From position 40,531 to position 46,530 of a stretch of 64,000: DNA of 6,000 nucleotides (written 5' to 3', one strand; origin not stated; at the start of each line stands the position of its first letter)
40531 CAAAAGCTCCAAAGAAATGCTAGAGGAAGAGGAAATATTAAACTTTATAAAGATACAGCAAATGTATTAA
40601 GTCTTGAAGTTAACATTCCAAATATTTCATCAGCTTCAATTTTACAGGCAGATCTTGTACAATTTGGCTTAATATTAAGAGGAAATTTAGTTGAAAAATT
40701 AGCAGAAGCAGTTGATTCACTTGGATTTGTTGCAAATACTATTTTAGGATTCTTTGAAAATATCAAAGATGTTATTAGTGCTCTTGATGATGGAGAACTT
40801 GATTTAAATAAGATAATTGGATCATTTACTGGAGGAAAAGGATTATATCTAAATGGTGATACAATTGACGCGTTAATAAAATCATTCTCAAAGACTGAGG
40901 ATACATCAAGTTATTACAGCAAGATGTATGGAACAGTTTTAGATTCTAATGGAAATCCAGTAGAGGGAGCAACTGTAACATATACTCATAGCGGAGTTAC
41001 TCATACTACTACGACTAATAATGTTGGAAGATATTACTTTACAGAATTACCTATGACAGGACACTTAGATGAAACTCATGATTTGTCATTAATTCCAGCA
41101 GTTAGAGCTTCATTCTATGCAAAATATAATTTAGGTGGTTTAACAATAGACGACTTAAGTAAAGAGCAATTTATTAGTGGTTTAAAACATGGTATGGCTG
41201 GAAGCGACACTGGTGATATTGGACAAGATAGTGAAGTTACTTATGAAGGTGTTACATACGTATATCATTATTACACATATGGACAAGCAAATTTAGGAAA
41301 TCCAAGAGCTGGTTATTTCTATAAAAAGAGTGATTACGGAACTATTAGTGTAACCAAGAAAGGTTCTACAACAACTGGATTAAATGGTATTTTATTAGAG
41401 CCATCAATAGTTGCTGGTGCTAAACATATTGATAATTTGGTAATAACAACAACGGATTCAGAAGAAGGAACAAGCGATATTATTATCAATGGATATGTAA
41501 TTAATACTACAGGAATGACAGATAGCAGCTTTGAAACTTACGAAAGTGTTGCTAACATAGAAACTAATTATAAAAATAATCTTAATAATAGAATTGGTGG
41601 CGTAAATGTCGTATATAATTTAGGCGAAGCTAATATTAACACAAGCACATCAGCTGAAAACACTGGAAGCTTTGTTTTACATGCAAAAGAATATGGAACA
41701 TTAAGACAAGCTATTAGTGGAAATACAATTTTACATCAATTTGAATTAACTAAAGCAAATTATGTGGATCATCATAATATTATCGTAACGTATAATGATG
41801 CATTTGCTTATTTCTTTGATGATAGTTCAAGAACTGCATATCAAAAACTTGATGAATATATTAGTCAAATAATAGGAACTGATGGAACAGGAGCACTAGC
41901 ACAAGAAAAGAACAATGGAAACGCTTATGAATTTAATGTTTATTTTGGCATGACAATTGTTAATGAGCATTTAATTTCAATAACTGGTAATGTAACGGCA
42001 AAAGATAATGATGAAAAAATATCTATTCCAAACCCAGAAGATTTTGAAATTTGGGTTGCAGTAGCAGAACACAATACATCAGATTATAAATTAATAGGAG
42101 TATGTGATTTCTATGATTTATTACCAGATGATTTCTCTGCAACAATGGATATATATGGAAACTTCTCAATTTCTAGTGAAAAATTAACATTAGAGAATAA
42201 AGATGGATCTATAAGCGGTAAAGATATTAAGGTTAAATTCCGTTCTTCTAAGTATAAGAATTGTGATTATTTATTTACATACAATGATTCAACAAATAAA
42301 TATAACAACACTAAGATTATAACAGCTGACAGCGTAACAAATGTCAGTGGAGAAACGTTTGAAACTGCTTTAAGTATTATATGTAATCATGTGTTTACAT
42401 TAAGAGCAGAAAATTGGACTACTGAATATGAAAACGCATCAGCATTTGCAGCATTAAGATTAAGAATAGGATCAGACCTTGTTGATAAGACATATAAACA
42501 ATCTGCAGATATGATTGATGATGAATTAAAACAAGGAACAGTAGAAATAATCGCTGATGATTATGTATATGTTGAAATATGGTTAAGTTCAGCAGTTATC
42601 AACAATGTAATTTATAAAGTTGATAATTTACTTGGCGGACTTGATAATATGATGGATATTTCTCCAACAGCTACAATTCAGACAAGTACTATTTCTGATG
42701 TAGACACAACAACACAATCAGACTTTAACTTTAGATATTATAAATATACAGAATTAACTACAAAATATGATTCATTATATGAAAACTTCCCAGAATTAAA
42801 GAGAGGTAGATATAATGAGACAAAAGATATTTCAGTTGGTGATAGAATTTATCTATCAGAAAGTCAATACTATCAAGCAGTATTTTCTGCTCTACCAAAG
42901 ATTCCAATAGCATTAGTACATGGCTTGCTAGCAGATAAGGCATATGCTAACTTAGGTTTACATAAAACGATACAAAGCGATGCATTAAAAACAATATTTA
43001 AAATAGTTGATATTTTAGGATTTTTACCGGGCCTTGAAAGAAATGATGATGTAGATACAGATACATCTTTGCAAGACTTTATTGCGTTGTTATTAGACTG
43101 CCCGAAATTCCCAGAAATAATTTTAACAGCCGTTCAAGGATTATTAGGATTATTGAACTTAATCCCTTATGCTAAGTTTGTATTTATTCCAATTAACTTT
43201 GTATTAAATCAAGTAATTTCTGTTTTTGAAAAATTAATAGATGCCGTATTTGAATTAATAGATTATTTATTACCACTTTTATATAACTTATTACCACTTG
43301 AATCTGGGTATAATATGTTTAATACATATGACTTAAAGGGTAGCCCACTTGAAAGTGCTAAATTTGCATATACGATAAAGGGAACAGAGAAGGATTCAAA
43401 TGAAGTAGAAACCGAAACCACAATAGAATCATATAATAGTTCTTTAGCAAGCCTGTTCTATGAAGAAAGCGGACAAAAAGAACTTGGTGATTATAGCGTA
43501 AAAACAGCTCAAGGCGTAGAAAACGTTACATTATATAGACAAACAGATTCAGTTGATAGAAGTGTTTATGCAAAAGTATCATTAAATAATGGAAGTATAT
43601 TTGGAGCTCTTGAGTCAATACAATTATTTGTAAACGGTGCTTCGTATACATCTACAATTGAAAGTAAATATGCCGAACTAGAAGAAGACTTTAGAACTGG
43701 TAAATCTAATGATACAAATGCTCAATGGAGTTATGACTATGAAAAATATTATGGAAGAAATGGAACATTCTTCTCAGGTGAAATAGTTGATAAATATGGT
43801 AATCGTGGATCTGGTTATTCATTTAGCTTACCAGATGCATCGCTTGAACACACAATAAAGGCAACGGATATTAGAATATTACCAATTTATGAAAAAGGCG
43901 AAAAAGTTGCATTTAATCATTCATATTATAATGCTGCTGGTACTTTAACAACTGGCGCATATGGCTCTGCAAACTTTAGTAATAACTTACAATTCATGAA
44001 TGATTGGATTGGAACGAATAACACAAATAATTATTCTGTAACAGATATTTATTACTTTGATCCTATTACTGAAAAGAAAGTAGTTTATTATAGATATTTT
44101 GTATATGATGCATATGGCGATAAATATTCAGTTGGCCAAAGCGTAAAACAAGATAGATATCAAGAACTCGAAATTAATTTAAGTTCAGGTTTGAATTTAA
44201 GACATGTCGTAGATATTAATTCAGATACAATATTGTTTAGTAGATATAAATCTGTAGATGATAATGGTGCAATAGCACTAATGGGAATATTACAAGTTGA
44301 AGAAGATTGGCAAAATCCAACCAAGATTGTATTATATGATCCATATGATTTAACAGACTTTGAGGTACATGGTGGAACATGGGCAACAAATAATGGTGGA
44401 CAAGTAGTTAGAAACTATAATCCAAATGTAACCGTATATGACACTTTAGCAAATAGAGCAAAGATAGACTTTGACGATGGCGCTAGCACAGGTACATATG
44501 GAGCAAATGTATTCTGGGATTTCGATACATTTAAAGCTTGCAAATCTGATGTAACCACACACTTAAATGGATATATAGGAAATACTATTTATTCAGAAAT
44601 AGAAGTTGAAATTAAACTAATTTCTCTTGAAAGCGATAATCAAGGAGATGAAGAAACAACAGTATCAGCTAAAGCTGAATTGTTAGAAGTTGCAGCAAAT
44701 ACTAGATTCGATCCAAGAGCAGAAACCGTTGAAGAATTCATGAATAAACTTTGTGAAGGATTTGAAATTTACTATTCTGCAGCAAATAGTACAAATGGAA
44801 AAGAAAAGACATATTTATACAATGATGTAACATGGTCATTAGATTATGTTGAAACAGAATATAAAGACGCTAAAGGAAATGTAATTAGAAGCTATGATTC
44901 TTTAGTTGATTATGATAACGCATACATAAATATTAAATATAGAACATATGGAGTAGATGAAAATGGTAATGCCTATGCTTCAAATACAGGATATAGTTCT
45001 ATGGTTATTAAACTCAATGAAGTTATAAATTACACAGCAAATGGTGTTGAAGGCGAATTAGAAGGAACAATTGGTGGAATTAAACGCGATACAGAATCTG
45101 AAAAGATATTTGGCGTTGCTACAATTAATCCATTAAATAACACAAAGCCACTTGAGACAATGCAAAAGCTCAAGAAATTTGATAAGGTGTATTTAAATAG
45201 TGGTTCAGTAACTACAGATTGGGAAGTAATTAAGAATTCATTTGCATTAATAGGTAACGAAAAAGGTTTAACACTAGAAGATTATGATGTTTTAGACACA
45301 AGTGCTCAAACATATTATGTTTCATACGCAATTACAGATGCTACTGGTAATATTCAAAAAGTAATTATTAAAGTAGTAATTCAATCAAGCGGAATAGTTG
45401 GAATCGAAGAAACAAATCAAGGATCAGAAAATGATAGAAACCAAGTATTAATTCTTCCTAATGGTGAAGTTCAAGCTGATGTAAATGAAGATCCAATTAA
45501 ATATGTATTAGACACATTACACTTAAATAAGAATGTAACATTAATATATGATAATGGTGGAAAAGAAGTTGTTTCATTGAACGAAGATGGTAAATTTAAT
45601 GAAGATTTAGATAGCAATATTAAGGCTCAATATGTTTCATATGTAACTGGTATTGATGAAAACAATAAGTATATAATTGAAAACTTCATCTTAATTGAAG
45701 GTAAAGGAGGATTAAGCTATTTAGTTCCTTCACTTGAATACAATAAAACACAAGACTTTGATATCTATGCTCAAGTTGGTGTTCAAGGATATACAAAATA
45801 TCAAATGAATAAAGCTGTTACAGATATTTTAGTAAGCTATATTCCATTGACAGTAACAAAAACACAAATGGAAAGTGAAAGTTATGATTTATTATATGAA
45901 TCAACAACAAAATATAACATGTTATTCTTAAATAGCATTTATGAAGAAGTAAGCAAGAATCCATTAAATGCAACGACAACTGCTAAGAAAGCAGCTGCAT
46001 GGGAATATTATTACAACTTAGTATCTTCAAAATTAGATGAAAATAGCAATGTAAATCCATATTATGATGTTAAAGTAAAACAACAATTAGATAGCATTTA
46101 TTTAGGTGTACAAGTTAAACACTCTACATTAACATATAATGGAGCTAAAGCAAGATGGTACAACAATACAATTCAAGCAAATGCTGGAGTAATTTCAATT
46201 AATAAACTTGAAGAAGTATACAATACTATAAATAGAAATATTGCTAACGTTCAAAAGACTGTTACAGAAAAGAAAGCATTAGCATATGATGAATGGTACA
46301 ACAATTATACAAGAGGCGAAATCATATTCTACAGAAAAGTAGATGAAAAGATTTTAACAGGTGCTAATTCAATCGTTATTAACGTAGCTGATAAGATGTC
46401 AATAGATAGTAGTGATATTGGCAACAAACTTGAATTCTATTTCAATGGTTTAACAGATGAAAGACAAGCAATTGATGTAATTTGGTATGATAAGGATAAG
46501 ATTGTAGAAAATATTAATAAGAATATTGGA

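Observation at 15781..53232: Single 37.45-kb ORF: a 12,483-aa (~1.4 MDa) predicted lipoprotein, mostly unassignable to any family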

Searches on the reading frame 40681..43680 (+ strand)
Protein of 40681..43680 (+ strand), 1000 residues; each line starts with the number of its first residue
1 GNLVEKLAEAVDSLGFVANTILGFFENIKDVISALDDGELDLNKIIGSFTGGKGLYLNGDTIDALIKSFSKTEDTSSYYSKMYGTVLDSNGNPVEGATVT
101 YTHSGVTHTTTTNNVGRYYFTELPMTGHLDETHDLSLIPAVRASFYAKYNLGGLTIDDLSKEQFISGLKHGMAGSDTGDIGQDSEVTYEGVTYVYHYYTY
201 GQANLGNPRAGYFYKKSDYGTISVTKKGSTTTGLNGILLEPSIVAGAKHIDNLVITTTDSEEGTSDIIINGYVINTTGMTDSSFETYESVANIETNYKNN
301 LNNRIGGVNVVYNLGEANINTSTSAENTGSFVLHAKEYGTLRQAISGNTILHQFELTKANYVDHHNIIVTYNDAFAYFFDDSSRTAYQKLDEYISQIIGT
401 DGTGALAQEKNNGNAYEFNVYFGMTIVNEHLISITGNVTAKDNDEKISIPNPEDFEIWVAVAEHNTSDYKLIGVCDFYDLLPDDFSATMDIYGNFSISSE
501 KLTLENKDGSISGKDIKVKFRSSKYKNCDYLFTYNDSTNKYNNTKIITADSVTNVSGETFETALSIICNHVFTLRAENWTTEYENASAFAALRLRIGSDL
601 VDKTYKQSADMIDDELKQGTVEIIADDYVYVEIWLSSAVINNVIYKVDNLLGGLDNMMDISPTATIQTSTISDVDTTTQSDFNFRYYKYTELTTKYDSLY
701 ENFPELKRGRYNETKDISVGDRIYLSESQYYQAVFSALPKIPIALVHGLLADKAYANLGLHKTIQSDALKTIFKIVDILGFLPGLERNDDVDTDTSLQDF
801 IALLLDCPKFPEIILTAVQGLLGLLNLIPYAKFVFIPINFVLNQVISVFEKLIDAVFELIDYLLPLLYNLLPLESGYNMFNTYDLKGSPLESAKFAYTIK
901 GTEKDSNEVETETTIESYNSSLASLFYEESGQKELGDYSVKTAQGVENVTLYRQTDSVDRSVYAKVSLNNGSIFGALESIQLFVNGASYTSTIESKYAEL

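Call 79: search_protein_families(library=pfam, proteins=[window:40681-43680:+], max_evalue=5)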
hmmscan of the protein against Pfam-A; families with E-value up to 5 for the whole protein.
window:40681-43680:+ (1000 aa): 5 families
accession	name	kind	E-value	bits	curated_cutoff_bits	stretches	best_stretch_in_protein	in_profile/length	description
PF13620.12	CarboxypepD_reg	-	1.4e-10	41.8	32.3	1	83-125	3-47/82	Carboxypeptidase regulatory-like domain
PF02369.22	Big_1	-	0.00063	20.2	34.9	1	84-120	23-64/93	Bacterial Ig-like domain (group 1)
PF17210.9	SdrD_B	-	0.032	14.8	29.7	1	88-124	18-56/112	SdrD B-like domain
PF20598.4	DUF6795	-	0.054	14.2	27.4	1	84-123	3-46/103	Domain of unknown function (DUF6795)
PF24107.1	DUF7382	-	0.17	12.2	27.4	1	85-100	25-40/65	Domain of unknown function (DUF7382)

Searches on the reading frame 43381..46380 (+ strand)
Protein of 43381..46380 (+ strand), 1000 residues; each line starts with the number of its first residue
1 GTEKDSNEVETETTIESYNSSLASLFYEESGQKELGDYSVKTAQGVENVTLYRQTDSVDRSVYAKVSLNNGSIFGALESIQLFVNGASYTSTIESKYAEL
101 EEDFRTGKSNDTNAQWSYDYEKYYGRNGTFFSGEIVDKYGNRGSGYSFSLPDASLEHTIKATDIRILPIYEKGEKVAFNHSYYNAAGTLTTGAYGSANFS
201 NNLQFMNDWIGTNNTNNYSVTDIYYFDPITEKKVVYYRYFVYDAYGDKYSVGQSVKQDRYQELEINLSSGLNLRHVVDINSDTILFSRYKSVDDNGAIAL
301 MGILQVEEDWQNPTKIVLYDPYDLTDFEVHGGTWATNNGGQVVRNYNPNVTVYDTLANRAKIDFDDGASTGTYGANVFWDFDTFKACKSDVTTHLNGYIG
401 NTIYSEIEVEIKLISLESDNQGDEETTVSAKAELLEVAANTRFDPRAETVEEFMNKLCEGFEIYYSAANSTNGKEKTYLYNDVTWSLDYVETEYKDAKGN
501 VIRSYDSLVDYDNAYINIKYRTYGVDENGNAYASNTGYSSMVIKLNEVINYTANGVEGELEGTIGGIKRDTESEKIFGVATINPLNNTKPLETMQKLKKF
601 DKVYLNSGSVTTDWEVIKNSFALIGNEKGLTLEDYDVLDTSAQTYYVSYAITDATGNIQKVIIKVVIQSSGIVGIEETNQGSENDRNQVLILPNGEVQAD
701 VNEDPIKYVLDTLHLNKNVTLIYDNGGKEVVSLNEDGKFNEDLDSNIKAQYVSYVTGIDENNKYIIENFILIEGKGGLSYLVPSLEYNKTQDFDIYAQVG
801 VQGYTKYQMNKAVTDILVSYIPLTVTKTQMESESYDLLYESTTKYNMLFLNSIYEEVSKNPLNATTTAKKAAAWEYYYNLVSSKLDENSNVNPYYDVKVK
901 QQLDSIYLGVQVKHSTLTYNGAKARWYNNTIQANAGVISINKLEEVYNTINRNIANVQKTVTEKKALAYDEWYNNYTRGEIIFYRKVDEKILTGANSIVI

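Call 79: search_protein_families(library=pfam, proteins=[window:43381-46380:+], max_evalue=5)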
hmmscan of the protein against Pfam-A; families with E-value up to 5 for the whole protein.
window:43381-46380:+ (1000 aa): 2 families
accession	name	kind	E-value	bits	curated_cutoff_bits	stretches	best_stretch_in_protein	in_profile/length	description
PF24222.1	MrpH_N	-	0.28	12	27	1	869-956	12-87/137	Fimbrial adhesin MrpH N-terminal domain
PF10012.15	DUF2255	-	2.4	8.9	29.8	1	918-976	41-95/115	Uncharacterized protein conserved in bacteria (DUF2255)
